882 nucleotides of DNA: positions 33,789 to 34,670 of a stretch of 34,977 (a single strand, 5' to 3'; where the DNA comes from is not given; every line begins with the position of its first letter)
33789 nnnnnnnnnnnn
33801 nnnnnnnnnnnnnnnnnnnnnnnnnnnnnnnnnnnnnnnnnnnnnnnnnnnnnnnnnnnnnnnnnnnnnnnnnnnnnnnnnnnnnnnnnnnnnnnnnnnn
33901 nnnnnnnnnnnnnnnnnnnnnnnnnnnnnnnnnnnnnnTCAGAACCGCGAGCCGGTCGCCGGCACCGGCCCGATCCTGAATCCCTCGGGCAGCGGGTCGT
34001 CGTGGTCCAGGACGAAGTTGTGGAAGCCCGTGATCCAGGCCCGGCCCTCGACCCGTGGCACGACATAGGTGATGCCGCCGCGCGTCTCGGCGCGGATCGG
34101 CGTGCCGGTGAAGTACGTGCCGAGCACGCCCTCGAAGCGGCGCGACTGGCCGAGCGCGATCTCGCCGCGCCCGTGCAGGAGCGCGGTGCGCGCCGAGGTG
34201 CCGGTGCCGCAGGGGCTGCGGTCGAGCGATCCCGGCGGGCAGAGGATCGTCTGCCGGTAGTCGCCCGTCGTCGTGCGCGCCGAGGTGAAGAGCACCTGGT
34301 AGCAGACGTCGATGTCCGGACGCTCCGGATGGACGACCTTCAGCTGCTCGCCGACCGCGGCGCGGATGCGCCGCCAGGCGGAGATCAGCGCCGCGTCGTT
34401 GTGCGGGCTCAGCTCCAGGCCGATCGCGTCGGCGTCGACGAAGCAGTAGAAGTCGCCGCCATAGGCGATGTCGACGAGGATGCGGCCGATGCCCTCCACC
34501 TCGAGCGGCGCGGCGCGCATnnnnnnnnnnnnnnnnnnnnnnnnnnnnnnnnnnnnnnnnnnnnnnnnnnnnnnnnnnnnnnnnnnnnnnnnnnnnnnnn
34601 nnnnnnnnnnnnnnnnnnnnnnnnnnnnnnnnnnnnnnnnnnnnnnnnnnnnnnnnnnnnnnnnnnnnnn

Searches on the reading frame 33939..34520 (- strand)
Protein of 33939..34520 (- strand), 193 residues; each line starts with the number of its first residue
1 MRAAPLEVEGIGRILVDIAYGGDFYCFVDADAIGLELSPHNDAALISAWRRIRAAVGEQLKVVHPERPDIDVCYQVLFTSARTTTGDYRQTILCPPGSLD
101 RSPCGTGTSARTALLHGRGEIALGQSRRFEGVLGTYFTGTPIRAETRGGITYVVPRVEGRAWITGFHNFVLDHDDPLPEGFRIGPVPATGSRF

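Call 37: find_encoding_contigs(protein=window:33939-34520:-, flank=10000, max_places=6)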
Protein window:33939-34520:- (193 aa): no gene with exactly this product is on record in the collection.
